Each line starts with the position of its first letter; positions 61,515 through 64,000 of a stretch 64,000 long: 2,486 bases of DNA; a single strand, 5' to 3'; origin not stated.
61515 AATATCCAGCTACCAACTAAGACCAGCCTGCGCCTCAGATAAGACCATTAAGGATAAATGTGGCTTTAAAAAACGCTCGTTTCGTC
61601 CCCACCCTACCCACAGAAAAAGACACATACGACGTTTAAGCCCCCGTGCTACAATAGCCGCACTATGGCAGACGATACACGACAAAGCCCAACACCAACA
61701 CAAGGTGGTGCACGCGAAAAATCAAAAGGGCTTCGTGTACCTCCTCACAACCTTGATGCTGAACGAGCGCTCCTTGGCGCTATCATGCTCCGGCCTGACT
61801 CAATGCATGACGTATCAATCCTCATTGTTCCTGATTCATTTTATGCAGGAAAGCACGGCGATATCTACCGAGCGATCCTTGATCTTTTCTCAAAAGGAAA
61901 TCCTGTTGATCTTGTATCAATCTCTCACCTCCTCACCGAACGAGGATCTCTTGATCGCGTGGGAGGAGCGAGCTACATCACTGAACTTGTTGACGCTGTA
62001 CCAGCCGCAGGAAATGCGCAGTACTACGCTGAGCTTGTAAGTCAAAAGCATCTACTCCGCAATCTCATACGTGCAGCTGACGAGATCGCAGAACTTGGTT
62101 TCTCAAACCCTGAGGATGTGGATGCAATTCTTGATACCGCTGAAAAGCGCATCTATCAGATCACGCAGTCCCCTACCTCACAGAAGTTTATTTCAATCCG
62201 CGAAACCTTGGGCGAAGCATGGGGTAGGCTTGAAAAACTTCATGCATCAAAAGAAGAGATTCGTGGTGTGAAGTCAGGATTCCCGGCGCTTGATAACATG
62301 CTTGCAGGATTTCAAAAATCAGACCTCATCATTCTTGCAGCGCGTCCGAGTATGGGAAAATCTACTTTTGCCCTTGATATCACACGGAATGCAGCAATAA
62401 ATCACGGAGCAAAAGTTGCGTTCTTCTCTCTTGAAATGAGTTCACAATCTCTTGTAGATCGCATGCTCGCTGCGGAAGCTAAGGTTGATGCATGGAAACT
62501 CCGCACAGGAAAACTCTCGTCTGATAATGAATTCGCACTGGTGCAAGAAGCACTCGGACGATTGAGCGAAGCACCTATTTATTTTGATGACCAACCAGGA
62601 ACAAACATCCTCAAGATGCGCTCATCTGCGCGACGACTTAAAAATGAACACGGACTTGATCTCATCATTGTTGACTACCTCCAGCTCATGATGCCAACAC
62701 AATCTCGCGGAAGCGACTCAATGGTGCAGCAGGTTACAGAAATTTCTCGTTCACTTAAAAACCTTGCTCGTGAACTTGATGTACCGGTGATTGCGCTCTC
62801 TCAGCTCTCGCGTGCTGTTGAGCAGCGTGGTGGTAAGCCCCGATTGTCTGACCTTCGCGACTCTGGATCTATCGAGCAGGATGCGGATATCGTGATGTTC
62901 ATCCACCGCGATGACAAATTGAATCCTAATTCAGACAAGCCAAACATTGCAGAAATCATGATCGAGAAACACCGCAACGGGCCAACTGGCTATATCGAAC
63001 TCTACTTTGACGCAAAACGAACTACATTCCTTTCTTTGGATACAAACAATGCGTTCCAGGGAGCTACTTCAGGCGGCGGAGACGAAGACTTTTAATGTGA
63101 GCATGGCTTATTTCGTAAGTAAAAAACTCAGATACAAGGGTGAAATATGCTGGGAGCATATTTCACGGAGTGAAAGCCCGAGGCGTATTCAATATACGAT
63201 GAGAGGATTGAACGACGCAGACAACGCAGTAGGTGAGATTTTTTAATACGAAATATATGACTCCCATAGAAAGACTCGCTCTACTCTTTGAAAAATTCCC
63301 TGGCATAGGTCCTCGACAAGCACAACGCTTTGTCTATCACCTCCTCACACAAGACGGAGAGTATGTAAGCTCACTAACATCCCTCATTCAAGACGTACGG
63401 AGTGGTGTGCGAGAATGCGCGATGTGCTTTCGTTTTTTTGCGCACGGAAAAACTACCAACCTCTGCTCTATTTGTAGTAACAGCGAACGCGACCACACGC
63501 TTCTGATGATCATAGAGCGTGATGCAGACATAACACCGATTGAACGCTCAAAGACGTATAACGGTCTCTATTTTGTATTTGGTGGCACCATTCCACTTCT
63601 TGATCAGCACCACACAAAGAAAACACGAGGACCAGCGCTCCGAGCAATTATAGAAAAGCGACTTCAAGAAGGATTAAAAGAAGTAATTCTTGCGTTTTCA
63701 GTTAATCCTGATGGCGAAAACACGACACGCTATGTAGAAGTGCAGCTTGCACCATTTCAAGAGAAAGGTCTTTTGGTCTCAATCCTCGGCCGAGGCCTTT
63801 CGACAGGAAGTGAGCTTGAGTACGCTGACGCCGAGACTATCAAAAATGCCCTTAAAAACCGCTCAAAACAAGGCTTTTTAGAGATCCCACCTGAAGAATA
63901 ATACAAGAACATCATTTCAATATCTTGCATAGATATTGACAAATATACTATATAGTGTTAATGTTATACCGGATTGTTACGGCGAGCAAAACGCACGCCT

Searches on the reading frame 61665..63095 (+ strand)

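Call 40: search_protein_families(library=pfam, proteins=[window:61665-63095:+], max_evalue=0.00001)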
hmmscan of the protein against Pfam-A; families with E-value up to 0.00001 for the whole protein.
window:61665-63095:+ (476 aa): 3 families
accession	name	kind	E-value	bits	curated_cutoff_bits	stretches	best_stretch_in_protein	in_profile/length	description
PF03796.21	DnaB_C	-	2.5e-101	338.8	27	1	201-455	1-253/255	DnaB-like helicase C terminal domain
PF00772.26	DnaB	-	4e-31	107.6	23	1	26-126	2-102/103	DnaB-like helicase N terminal domain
PF13481.12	AAA_25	-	4.4e-14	53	27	1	193-381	6-190/195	AAA domain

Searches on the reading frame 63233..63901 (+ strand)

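Call 40: search_protein_families(library=pfam, proteins=[window:63233-63901:+], max_evalue=0.00001)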
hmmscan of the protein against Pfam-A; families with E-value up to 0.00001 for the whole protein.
window:63233-63901:+ (222 aa): 3 families
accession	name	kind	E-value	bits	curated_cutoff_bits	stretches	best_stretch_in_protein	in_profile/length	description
PF13662.12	Toprim_4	-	1.5e-09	38.4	25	1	91-181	3-80/85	Toprim domain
PF21176.3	RecR_HhH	-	4.8e-09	36.3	27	1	12-54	1-43/45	RecR, helix-hairpin-helix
PF21175.2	RecR_C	-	1.3e-07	31.3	22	1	188-210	1-23/24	RecR, C-terminal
